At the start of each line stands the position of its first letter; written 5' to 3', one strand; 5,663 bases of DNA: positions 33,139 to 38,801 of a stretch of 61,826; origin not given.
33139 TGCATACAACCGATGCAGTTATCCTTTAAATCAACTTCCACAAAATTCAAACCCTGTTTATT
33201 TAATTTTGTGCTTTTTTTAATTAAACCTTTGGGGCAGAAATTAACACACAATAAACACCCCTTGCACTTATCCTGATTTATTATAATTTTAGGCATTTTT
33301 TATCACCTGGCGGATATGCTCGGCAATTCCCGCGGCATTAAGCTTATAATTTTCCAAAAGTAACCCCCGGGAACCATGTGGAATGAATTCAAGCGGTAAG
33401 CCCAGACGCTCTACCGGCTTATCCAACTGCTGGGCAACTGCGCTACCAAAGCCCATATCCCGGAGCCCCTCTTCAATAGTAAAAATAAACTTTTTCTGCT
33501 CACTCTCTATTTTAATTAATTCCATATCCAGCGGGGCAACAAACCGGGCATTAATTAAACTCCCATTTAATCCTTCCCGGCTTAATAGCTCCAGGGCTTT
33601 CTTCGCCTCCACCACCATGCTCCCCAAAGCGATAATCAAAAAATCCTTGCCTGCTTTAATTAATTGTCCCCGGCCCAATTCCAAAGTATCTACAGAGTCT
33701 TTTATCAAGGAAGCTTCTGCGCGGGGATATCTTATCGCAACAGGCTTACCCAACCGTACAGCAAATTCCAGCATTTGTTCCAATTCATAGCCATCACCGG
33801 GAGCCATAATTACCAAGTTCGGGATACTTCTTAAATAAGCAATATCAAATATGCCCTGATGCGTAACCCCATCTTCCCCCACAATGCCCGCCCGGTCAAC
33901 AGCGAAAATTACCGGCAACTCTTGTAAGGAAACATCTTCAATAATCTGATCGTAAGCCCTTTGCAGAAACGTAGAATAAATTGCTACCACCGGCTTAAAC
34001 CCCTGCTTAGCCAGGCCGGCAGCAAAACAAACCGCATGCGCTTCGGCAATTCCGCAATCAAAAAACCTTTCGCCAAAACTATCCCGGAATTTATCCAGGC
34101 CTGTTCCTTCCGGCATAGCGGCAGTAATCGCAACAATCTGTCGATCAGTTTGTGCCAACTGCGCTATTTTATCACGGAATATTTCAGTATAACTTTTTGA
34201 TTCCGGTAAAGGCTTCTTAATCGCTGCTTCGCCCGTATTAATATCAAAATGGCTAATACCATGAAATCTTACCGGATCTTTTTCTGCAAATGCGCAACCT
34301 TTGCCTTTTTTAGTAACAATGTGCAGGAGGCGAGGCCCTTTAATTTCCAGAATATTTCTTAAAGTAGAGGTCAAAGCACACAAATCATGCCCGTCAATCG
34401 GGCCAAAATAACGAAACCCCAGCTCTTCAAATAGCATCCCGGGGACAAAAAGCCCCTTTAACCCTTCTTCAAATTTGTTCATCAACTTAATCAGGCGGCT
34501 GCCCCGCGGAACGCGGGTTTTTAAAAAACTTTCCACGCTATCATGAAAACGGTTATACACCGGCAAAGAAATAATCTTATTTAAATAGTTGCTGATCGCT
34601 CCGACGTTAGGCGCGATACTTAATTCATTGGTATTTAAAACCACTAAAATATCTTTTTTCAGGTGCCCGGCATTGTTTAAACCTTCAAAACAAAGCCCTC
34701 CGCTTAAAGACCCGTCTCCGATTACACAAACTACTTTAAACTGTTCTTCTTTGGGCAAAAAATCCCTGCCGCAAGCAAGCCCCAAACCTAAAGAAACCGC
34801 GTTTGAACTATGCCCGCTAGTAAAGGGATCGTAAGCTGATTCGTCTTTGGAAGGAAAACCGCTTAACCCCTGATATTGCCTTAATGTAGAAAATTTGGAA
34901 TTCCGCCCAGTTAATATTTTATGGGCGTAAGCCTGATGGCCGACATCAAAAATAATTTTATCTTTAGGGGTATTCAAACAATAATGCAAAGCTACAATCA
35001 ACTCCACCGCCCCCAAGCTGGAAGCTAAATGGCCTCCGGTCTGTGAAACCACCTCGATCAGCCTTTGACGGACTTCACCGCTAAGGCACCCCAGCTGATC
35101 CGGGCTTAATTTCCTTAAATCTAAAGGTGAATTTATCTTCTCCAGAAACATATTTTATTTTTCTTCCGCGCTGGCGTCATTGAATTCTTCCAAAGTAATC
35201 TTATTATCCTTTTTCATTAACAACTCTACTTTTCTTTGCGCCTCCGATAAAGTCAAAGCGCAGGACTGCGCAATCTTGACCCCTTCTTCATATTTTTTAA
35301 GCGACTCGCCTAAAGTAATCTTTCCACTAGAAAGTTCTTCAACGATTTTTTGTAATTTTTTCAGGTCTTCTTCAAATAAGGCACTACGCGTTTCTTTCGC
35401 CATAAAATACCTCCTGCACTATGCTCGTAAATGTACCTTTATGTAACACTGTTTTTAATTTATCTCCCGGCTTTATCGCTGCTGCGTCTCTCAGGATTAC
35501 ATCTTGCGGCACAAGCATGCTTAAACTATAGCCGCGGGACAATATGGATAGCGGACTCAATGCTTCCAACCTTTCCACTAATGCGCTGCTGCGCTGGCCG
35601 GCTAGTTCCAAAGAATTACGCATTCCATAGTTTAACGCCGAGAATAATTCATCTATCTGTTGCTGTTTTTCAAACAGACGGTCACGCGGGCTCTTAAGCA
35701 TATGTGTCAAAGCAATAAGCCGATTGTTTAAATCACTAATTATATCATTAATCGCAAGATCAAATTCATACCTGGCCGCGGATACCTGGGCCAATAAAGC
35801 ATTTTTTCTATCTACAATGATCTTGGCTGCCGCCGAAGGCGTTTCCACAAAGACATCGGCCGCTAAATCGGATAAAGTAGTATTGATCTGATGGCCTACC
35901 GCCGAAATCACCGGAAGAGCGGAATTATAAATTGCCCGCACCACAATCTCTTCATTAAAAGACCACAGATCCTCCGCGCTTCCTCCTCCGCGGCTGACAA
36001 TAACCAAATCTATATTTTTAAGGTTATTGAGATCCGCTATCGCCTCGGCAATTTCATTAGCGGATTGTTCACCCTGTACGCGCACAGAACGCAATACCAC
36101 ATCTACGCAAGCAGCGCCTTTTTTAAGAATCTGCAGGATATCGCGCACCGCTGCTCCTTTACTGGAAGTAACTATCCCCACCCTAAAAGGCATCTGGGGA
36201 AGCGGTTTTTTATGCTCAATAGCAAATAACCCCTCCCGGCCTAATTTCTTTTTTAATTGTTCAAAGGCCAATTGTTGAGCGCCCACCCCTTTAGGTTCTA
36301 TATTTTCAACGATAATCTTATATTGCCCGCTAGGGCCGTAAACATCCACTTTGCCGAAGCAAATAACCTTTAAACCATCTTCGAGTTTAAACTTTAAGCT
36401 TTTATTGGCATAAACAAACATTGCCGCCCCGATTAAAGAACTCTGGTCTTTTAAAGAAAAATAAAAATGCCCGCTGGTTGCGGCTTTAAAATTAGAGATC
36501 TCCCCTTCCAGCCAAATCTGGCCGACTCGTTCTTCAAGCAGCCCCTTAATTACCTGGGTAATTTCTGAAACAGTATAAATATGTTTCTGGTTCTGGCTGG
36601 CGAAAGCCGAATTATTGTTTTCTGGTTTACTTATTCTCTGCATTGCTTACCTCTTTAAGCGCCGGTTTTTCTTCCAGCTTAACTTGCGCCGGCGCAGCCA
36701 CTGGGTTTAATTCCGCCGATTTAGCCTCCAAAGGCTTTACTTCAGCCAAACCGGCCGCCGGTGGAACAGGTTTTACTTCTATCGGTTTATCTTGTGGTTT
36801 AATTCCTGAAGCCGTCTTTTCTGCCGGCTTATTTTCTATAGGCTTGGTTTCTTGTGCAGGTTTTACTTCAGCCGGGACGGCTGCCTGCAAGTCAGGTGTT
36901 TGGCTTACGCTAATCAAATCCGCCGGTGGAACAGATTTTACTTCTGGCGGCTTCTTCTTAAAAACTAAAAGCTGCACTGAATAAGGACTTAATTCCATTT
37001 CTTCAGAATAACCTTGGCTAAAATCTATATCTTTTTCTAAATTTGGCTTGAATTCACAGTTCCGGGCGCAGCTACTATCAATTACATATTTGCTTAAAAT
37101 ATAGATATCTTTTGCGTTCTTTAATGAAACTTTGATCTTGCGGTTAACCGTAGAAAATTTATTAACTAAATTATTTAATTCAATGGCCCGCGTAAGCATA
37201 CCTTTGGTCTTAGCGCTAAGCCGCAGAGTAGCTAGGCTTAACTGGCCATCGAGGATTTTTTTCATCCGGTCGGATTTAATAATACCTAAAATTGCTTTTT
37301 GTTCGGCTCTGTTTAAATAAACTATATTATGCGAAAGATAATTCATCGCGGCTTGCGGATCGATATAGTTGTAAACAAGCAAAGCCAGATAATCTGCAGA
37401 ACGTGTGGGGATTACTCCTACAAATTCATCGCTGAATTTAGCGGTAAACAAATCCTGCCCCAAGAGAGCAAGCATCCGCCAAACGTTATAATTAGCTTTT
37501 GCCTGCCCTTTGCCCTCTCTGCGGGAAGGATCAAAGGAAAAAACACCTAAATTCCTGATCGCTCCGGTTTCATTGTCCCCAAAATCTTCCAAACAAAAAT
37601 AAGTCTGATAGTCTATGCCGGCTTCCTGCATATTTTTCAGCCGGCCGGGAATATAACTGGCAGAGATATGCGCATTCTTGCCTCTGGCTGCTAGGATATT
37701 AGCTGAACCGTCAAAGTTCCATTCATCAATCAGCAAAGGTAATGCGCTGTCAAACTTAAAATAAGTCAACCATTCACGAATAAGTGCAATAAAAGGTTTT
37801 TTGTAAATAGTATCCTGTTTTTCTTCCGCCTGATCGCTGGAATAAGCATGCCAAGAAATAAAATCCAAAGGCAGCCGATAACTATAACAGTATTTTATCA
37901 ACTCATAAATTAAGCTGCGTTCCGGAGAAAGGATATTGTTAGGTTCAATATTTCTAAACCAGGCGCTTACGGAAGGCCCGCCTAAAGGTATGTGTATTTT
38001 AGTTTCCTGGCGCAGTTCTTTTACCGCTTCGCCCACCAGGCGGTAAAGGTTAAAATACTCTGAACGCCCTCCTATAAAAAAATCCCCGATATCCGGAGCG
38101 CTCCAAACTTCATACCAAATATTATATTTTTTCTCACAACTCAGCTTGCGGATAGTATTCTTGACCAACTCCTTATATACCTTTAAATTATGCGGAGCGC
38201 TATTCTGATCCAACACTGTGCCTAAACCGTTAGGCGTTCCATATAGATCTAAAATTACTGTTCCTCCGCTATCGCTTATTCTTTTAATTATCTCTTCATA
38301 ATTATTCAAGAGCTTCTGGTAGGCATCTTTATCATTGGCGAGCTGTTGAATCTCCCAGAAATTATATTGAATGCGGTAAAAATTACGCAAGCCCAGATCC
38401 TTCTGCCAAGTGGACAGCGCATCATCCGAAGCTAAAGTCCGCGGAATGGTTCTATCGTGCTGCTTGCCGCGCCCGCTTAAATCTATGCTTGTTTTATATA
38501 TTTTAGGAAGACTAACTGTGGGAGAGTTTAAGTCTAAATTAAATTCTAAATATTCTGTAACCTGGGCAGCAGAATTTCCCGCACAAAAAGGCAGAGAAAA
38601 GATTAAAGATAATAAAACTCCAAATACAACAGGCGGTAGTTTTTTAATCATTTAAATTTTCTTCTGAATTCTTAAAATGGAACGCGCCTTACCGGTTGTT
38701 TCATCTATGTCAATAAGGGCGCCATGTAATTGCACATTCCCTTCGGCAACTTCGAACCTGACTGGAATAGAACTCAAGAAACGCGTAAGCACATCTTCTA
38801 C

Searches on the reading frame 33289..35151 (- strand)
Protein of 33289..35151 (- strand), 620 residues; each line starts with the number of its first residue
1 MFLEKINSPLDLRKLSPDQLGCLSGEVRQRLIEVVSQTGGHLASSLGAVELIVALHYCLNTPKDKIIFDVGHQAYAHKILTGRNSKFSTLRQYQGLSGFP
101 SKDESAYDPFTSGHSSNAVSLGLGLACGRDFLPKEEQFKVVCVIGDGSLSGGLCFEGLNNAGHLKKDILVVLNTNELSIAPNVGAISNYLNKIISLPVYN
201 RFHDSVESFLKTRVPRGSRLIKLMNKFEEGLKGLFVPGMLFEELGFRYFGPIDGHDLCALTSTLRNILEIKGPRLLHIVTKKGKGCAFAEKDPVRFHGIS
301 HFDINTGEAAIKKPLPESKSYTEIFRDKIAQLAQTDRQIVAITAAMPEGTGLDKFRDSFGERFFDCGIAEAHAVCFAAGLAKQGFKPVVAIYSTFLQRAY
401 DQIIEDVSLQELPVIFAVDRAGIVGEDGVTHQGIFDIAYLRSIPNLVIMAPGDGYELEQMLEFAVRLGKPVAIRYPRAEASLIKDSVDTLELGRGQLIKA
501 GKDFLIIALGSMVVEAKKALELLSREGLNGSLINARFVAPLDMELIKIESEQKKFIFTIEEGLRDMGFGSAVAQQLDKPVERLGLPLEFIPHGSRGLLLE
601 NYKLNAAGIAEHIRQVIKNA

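Call 90: search_protein_families(library=pfam, proteins=[window:33289-35151:-], max_evalue=0.00001)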
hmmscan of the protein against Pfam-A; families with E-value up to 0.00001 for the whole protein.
window:33289-35151:- (620 aa): 3 families
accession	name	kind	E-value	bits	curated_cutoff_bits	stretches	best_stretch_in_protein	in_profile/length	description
PF13292.11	DXP_synthase_N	-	2.4e-111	371.8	21.2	1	3-280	1-274/274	1-deoxy-D-xylulose-5-phosphate synthase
PF02779.29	Transket_pyr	-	1.6e-46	158.5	27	1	319-479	3-171/174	Transketolase, pyrimidine binding domain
PF02780.25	Transketolase_C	-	2.2e-22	79.7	25.9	1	493-609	1-124/124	Transketolase, C-terminal domain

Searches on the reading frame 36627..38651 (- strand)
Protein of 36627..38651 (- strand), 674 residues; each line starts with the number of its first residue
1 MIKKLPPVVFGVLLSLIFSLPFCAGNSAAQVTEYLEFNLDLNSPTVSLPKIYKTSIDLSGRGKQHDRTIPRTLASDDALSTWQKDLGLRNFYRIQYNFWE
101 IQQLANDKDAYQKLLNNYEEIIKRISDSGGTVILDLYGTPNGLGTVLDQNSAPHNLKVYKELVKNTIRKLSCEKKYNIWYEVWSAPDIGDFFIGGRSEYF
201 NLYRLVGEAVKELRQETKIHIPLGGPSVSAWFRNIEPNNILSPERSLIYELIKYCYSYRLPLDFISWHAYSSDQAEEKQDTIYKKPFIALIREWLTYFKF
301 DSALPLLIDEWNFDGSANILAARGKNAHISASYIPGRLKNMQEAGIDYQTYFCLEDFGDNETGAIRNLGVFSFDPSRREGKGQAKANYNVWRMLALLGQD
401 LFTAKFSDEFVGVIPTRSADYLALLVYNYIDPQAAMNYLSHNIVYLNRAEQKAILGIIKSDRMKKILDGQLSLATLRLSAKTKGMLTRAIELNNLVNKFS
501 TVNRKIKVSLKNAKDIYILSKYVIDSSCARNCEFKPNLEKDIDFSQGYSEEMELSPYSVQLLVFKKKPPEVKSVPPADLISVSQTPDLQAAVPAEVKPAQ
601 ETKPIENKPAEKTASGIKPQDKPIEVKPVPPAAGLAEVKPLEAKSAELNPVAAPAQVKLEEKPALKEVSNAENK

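Call 90: search_protein_families(library=pfam, proteins=[window:36627-38651:-], max_evalue=0.00001)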
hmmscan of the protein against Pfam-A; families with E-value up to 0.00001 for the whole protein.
window:36627-38651:- (674 aa): 1 family
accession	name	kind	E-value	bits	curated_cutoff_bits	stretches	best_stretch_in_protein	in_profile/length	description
PF01229.23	Glyco_hydro_39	-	7.2e-15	55.2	26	1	159-427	131-382/472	Glycosyl hydrolases family 39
